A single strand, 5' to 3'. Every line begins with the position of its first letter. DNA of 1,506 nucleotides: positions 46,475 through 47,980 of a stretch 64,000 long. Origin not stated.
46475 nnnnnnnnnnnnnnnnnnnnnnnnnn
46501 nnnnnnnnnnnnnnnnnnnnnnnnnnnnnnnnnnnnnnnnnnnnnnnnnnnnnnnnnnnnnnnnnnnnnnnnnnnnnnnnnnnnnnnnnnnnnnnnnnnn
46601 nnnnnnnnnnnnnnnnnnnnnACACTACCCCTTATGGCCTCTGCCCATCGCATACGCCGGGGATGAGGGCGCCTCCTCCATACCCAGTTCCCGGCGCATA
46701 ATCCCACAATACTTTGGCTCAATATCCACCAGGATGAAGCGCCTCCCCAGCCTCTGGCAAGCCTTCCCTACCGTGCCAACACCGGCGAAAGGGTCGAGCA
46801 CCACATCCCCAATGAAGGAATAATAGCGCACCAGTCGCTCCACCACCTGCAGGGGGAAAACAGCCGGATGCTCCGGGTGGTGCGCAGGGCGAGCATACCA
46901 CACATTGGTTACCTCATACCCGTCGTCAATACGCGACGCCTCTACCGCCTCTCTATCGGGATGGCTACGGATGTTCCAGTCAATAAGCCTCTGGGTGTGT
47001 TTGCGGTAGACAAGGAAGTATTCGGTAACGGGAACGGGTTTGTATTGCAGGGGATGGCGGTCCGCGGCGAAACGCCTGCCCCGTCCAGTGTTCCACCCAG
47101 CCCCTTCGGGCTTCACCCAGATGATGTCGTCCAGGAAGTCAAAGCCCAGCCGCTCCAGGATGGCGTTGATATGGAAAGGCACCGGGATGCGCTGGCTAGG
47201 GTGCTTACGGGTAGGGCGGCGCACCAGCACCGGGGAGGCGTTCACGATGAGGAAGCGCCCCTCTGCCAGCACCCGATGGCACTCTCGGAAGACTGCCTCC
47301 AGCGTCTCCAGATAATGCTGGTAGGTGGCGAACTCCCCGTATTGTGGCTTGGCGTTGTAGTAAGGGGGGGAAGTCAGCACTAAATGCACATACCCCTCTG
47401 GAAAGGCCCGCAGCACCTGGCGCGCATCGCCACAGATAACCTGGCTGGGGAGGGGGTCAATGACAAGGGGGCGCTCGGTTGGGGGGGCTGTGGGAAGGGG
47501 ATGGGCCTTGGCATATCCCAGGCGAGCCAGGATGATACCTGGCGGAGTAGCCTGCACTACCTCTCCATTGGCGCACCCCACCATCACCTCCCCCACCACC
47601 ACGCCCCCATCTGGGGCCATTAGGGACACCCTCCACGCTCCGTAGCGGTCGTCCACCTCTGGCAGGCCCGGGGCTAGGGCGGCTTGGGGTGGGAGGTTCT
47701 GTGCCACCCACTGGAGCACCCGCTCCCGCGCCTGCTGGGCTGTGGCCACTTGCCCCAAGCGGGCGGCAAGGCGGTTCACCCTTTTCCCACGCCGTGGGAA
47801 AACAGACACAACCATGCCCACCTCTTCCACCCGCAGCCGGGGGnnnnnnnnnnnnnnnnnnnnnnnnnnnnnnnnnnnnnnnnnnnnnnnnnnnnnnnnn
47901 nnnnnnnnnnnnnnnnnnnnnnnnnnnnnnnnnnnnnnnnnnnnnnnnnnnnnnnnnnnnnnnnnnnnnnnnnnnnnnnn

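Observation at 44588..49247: Tightly coupled AAA+ (ChlI/MoxR-like) / DNA methyltransferase / vWA(MIDAS) operon: candidate undescribed NTPase-linked methylation system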

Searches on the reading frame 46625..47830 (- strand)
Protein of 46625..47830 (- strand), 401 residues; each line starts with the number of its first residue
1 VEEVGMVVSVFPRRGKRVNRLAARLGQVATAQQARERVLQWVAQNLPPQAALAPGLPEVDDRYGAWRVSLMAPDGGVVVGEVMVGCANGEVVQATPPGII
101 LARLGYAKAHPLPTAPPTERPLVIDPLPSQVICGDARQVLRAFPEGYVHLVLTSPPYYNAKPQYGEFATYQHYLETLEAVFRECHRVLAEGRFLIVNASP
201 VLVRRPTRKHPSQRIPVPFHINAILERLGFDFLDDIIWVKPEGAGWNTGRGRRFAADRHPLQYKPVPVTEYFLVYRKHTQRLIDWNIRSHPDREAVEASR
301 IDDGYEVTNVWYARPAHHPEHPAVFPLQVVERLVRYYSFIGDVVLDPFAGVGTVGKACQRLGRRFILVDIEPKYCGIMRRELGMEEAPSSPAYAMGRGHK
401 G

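Call 3: search_protein_families(library=pfam, proteins=[window:46625-47830:-], max_evalue=0.01)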
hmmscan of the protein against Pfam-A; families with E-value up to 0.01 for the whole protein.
window:46625-47830:- (401 aa): 2 families
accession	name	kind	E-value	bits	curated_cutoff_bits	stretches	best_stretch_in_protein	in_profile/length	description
PF01555.25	N6_N4_Mtase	-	2.3e-45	155.7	26.7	1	148-377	1-218/221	DNA methylase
PF08241.18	Methyltransf_11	-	0.0073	17.4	21.2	0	172-195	71-94/95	Methyltransferase domain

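Call 4: search_protein_families(library=ncbifam, proteins=[window:46625-47830:-], max_evalue=0.01)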
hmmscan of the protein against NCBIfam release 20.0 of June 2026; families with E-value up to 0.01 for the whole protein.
window:46625-47830:- (401 aa): 3 families
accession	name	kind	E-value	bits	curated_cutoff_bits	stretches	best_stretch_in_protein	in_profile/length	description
NF008572.0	PRK11524.1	equivalog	8e-17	61.3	292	2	317-383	191-257/294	adenine-specific DNA-methyltransferase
NF050803.1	DnaMtaseCcrMCaul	equivalog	6.7e-15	54.8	830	1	320-382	185-247/350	adenine-specific DNA-methyltransferase CcrM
NF010253.0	PRK13699.1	subfamily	1.2e-11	44.7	244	1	311-377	137-200/226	DNA methyltransferase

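Call 5: search_protein_families(library=padloc, proteins=[window:46625-47830:-], max_evalue=0.01)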
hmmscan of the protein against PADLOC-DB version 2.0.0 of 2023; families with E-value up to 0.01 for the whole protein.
window:46625-47830:- (401 aa): 60 families (the best 25 are shown)
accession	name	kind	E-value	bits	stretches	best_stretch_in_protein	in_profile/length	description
PDLC03246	MTase_II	-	1.4e-106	354.8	1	44-377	29-361/376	Type II methyltransferase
PDLC03276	MTase_II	-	2.2e-54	183.3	1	131-377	146-395/404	Type II methyltransferase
PDLC03353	MTase_II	-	1.5e-41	140.7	1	130-382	11-250/260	Type II methyltransferase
PDLC03350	MTase_II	-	4.4e-38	129.5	1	129-384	57-297/312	Type II methyltransferase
PDLC03387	MTase_II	-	3e-30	103.4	1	130-383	13-276/289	Type II methyltransferase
PDLC03371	MTase_II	-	1.9e-26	91.2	1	130-384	12-254/260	Type II methyltransferase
PDLC03259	MTase_II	-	4.6e-25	86.3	1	130-385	5-258/423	Type II methyltransferase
PDLC03299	MTase_II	-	5.4e-25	86.5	2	305-385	181-260/296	Type II methyltransferase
PDLC03265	MTase_II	-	1.5e-22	78.4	2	294-382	238-328/333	Type II methyltransferase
PDLC03260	MTase_II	-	9.4e-22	75.4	2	257-381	190-306/349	Type II methyltransferase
PDLC03283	MTase_II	-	9.2e-20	69.2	1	169-383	61-272/352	Type II methyltransferase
PDLC03230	MTase_II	-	2.1e-18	64.7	1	131-382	38-282/360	Type II methyltransferase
PDLC03300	MTase_II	-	8.1e-17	59.2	1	320-385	214-279/302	Type II methyltransferase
PDLC03252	MTase_II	-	2.2e-16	58.1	2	306-380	276-351/365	Type II methyltransferase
PDLC03320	MTase_II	-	1.1e-14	52.3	1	301-383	188-275/289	Type II methyltransferase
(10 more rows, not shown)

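Call 17: find_homologous_proteins(query=window:46625-47830:-, max_evalue=1e-10)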
Query window:46625-47830:- (401 aa): 4623 proteins with E <= 1e-10 among 8000 candidates; the best 120 are listed.
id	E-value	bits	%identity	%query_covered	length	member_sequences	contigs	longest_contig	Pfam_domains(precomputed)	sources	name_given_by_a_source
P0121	1.2e-245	833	91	99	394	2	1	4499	PF01555.25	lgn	-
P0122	1.1e-223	761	84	96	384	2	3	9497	PF01555.25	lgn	-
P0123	2.0e-203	694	77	97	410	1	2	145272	PF01555.25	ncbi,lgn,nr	ncbi:MAG: site-specific DNA-methyltransferase [Dehalococcoidia bacterium]|nr:site-specific DNA-methy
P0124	1.1e-154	533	62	92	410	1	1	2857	PF01555.25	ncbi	-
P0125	1.1e-151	523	63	92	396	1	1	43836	PF01555.25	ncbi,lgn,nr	ncbi:MAG: site-specific DNA-methyltransferase [Chloroflexi bacterium]|nr:site-specific DNA-methyltra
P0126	4.0e-150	518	62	91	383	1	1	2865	PF01555.25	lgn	-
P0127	2.4e-149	516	59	94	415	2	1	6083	PF01555.25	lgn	-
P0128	3.5e-148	512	60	92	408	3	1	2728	PF01555.25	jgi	-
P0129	1.4e-147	510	60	92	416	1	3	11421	PF01555.25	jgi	-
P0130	1.4e-147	510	60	93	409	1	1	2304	PF01555.25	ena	-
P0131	6.7e-147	508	58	95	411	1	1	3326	PF01555.25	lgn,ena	-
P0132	2.4e-146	506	59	93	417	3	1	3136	PF01555.25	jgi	-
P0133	4.9e-146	505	60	91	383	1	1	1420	PF01555.25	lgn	-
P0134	7.2e-146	504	59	94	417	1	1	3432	PF01555.25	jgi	jgi:DNA modification methylase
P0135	7.6e-146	504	59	93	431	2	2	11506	PF01555.25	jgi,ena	-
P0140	5.2e-144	498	57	93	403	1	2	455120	PF01555.25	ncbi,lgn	-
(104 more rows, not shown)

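Call 21: find_encoding_contigs(protein=P0125, flank=6000, max_places=2)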
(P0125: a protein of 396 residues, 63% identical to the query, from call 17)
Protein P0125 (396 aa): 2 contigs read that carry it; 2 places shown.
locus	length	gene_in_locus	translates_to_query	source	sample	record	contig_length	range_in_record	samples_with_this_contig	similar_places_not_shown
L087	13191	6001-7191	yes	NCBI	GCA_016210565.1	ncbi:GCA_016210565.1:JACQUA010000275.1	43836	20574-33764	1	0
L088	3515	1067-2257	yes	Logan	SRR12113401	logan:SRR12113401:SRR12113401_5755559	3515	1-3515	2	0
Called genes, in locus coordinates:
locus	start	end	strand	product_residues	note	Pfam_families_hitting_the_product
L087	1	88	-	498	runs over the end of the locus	-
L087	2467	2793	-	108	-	PF11535:Calci_bind_CcbP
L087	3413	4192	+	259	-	PF00106:adh_short, PF08659:KR, PF13561:adh_short_C2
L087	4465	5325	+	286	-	PF01522:Polysacc_deac_1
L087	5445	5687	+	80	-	-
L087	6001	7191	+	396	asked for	PF01555:N6_N4_Mtase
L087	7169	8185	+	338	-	PF09516:RE_CfrBI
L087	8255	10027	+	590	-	PF02776:TPP_enzyme_N, PF00205:TPP_enzyme_M (weak), PF02775:TPP_enzyme_C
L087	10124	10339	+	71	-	-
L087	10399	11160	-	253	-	PF00106:adh_short, PF08659:KR, PF23441:SDR (weak), PF01370:Epimerase (faint), PF13561:adh_short_C2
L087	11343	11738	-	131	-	PF02036:SCP2 (weak)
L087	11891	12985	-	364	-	PF26233:NicX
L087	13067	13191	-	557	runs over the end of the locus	PF00501:AMP-binding, PF13193:AMP-binding_C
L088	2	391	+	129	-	?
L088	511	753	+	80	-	-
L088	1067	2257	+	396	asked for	PF01555:N6_N4_Mtase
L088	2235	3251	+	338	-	PF09516:RE_CfrBI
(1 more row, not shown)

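Call 22: find_encoding_contigs(protein=P0140, flank=6000, max_places=2)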
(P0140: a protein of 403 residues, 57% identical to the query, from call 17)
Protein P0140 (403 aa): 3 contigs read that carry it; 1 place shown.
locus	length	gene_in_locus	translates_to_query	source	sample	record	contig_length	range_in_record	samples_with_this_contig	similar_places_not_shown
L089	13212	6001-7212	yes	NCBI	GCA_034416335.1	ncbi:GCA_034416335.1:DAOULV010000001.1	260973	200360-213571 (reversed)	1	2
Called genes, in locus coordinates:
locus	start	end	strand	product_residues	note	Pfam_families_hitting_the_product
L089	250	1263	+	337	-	PF00154:RecA_N, PF06745:ATPase (faint), PF08423:Rad51, PF21096:RecA_C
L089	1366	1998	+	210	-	PF27462:RecX_N, PF21982:RecX_HTH1, PF02631:RecX_HTH2, PF21981:RecX_HTH3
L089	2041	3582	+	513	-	PF12072:RNase_Y_N, PF00013:KH_1 (weak), PF01966:HD, PF08668:HDOD (faint)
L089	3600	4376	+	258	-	PF00149:Metallophos (weak), PF13277:YmdB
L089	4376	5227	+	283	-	PF02811:PHP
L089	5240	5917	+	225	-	PF02660:G3P_acyltransf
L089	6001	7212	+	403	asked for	PF01555:N6_N4_Mtase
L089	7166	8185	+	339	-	PF09516:RE_CfrBI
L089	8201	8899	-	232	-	PF03308:MeaB, PF00009:GTP_EFTU (faint), PF02492:cobW (faint)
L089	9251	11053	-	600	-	PF00801:PKD (faint), PF18911:PKD_4 (weak), PF19190:BACON_2 (weak)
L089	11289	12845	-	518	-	PF00501:AMP-binding, PF13193:AMP-binding_C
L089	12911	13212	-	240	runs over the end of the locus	PF00378:ECH_1, PF16113:ECH_2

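Call 23: find_encoding_contigs(protein=P0122, flank=6000, max_places=3)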
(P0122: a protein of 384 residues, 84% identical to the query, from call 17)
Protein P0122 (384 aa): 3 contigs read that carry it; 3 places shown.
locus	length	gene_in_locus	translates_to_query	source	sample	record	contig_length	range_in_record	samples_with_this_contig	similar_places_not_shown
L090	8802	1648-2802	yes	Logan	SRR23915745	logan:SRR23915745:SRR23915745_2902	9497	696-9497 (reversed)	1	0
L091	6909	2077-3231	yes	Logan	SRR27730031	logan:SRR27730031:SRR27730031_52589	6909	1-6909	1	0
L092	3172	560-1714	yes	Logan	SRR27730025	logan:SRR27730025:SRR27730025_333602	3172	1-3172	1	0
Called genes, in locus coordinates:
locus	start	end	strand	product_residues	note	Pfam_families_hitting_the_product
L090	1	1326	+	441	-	?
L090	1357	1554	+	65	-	-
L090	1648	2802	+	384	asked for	PF01555:N6_N4_Mtase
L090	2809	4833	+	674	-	PF13519:VWA_2 (faint), PF27532:Mb0984_helical, PF27098:Rv0959_3rd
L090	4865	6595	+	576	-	PF02776:TPP_enzyme_N, PF00205:TPP_enzyme_M, PF02775:TPP_enzyme_C, PF13292:DXP_synthase_N (faint)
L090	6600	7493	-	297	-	PF12911:OppC_N (weak), PF00528:BPD_transp_1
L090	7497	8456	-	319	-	PF19300:BPD_transp_1_N, PF00528:BPD_transp_1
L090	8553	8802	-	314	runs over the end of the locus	?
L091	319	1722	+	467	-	PF07728:AAA_5 (faint)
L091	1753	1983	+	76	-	-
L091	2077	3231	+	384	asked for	PF01555:N6_N4_Mtase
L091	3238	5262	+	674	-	PF13519:VWA_2 (faint), PF27532:Mb0984_helical, PF27098:Rv0959_3rd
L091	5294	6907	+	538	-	?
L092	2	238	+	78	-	?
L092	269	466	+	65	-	-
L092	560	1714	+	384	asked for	PF01555:N6_N4_Mtase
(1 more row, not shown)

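Call 26: search_solved_structures(query=window:46625-47830:-, max_evalue=0.00001)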
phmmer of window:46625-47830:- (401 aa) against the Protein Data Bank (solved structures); distinct sequences matched with E-value up to 0.00001: 11.
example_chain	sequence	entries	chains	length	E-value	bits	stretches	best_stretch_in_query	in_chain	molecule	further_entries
2zie_A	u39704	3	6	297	2.6e-38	135.1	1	133-387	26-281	Putative modification methylase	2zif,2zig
8urk_A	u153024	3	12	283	2.8e-12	49.3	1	233-388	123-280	Methyltransferase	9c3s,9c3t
6pbd_A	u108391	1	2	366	5.5e-12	48.4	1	219-378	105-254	Modification methylase CcrMI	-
9c3u_A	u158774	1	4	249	8.2e-12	47.8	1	233-380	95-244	Methyltransferase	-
1boo_A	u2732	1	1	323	1.5e-11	46.9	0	131-242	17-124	PROTEIN (N-4 CYTOSINE-SPECIFIC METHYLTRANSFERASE PVU II)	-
8s9m_A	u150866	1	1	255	2.6e-10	42.9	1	308-383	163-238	DNA cytosine-N4 methyltransferase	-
8s9n_A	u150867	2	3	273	2.7e-10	42.8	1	308-383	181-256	DNA cytosine-N4 methyltransferase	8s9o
1nw8_A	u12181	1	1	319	2.5e-08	36.3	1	135-382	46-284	MODIFICATION METHYLASE RSRI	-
5hek_A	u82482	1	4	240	2.6e-08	36.2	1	319-383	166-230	Adenine specific DNA methyltransferase (DpnA)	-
5hfj_A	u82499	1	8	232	2.9e-08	36.1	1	319-382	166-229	Adenine specific DNA methyltransferase (DpnA)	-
1eg2_A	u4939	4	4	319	6.7e-08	34.9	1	136-382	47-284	MODIFICATION METHYLASE RSRI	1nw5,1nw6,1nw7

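Call 29: find_related_loci(query=A2, collection=metagenome_contigs, flank=5000)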
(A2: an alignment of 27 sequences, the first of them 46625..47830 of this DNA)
Query A2 (401 aa) in metagenome_contigs; peptide patterns used: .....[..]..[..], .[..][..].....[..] (x = any residue, [..] = any of these).
600 stretches matched a pattern (row limit reached: there are more); 475 encode a relative of the query (tblastn E <= 1e-3); the best 80 are kept; 80 distinct loci.
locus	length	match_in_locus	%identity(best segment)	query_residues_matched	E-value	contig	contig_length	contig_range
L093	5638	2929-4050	59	16-383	2e-149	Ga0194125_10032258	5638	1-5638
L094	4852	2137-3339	50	6-384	6e-129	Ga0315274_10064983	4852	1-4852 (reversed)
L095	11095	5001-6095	53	28-384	1e-127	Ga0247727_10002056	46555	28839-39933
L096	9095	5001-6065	55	28-382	5e-126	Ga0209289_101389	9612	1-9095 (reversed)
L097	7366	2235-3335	54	16-382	4e-125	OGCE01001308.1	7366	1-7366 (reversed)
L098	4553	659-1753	52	27-387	2e-124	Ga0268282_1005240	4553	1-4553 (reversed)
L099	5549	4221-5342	50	19-386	7e-122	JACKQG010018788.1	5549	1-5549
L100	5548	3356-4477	49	7-380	7e-122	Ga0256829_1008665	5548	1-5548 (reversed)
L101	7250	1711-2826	52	9-382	5e-121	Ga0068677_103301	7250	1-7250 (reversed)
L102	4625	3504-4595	50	23-384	2e-121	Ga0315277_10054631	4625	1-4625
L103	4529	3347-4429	50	24-382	2e-121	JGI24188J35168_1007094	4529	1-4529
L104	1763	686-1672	53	55-381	5e-128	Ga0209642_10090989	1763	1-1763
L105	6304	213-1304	50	28-387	6e-119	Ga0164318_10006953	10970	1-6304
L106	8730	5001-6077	50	24-381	7e-119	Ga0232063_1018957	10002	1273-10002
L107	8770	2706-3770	50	33-384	6e-119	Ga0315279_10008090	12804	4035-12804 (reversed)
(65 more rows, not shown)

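Call 57: search_dna_similar(query=window:46625-47830:-, collection=plasmids, mode=protein, max_evalue=1e-20, max_rows=15)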
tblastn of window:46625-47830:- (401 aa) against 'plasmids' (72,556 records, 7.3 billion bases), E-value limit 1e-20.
Records with a match: 17; places in all: 17; records where one place covers at least 80% of the query: 11.
Best place of each record, by identity: <60% 17.
By first word of the organism name: Escherichia 10; Salmonella 4; Klebsiella 1; Haloferacaceae 1; Agrobacterium 1.
By predicted mobility (MOB-suite, as given by PLSDB): mobilizable 15; non-mobilizable 2.
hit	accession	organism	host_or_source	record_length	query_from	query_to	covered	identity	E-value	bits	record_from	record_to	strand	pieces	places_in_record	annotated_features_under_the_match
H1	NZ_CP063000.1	Klebsiella pneumoniae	Homo sapiens,Gall bladder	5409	58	381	81%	47.5%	4e-99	330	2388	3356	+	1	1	site-specific DNA-methyltransferase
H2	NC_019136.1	Salmonella enterica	-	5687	58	378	80%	47.7%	4e-97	324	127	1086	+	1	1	site-specific DNA-methyltransferase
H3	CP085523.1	Escherichia coli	culture,feces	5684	58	378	80%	47.7%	8e-97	323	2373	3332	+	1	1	site-specific DNA-methyltransferase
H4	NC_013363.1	Escherichia coli O26:H11 str. 11368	-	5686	58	378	80%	47.7%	8e-97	323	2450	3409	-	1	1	site-specific DNA-methyltransferase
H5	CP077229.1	Escherichia coli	Seth Lab strain,Seth Lab Isolate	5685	58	378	80%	47.7%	8e-97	323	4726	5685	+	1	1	none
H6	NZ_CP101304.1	Escherichia coli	Homo sapiens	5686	58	378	80%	47.7%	8e-97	323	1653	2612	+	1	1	site-specific DNA-methyltransferase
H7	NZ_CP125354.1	Escherichia fergusonii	chicken meat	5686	58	378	80%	47.7%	8e-97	323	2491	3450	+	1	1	site-specific DNA-methyltransferase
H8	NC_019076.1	Escherichia coli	-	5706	58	378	80%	47.7%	8e-97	323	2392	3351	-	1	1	site-specific DNA-methyltransferase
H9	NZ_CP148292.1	Escherichia coli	Cat,single cell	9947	58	378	80%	47.7%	9e-97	323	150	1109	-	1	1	site-specific DNA-methyltransferase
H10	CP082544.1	Salmonella enterica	Chicken Legs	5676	58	378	80%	47.7%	1e-96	323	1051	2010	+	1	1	site-specific DNA-methyltransferase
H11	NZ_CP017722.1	Salmonella enterica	food,mango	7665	58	378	80%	47.7%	1e-96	323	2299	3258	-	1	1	site-specific DNA-methyltransferase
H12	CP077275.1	Escherichia coli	Seth Lab strain,Seth Lab Isolate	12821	58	374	79%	48.3%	2e-96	322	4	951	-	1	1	none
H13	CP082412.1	Salmonella enterica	animal-swine-market swine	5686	126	378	63%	55.7%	8e-94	315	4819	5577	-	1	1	none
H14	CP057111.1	Escherichia coli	culture,Pooled sheep faecal samples ...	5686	151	378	57%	58.8%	1e-87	297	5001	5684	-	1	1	none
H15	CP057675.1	Escherichia coli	culture,Pooled sheep faecal samples ...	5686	58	326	67%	47.6%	7e-77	266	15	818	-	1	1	none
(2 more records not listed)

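Call 58: get_annotated_region(hit=H4, flank=3000)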
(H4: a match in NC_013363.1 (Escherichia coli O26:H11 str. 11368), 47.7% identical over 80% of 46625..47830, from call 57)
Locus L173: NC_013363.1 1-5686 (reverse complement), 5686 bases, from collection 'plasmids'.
description: Escherichia coli O26:H11 str. 11368 plasmid pO26_3, complete sequence
organism: Escherichia coli O26:H11 str. 11368 (NCBI taxid 573235)
taxonomy: Bacteria; Pseudomonadota; Gammaproteobacteria; Enterobacterales; Enterobacteriaceae; Escherichia; Escherichia coli; Escherichia coli O26:H11 str. 11368
host: -; source: -; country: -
typing (MOB-suite, as given by PLSDB): mobilizable; replicon rep_cluster_2350; relaxase MOBP
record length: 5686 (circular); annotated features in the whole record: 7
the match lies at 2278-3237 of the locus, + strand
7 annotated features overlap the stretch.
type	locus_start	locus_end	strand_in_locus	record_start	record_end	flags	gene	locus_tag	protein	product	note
CDS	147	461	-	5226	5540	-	-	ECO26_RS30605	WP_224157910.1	hypothetical protein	-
CDS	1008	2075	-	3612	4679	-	-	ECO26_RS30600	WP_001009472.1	CfrBI family restriction endonuclease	-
CDS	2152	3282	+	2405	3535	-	-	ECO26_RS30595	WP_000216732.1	site-specific DNA-methyltransferase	GO:0009307 - DNA restriction-modification system [Evidence IEA]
CDS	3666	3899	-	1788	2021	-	-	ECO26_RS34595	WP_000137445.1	MbeD family mobilization/exclusion protein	-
CDS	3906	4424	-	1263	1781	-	-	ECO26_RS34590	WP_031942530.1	MbeB family mobilization protein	-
CDS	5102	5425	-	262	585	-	-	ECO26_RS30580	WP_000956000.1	MobC family plasmid mobilization relaxosome protein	-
CDS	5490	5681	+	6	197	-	-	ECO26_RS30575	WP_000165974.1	Rop family plasmid primer RNA-binding protein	-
